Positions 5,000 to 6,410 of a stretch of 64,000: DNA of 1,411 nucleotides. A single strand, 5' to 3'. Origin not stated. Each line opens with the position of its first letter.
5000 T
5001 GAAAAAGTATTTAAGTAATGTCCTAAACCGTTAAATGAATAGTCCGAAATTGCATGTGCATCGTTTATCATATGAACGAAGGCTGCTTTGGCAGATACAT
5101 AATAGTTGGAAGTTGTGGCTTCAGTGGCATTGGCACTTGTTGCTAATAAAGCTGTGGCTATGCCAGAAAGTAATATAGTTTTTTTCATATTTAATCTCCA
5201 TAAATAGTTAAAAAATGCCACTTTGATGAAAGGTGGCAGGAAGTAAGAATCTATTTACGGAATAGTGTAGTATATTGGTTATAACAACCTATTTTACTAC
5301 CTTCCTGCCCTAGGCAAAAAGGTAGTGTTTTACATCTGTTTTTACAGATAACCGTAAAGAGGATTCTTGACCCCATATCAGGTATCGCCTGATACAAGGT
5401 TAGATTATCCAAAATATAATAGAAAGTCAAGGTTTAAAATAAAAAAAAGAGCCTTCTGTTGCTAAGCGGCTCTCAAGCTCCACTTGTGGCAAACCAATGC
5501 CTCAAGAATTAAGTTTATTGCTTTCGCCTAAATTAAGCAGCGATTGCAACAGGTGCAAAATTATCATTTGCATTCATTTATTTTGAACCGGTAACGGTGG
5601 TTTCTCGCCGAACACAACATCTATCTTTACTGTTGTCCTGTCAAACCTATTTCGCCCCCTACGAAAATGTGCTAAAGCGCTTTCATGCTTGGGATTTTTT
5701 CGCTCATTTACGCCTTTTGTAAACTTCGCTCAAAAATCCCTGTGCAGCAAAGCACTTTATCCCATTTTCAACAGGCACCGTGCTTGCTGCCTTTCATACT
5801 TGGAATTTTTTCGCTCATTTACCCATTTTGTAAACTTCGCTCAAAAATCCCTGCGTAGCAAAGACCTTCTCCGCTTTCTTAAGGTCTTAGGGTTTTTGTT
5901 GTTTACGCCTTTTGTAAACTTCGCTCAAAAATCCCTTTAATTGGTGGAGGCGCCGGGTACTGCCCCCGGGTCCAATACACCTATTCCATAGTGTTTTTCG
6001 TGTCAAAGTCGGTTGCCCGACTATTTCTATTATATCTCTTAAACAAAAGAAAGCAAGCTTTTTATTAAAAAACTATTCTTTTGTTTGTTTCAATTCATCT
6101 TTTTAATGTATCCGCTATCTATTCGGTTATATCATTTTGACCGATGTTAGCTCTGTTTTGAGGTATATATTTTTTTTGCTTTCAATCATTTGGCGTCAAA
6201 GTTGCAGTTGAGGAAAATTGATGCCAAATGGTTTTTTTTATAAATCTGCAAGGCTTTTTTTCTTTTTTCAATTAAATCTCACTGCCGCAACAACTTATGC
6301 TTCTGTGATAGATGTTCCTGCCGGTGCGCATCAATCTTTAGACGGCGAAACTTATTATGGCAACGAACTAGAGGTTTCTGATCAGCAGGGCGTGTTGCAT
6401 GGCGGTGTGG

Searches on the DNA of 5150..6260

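Call 95: search_rna_families(source=window, start=5150, end=6260, threshold=evalue, max_evalue=1)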
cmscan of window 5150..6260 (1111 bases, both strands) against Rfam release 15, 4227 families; matches with E-value up to 1: 3.
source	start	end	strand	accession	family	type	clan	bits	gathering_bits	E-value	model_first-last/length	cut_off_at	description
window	5445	6060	-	RF01849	alpha_tmRNA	Gene;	CL00001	195.4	50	1.1e-56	1-355/355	no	Alphaproteobacteria transfer-messenger RNA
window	5533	6004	-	RF04321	tmRNA_permuted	Gene;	-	131.9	47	2.4e-27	1-213/213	no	permuted transfer-messenger RNA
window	5663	5769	-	RF03799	mir-3202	Gene; miRNA;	-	19.7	90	0.56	1-79/79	no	mir-3202 microRNA precursor family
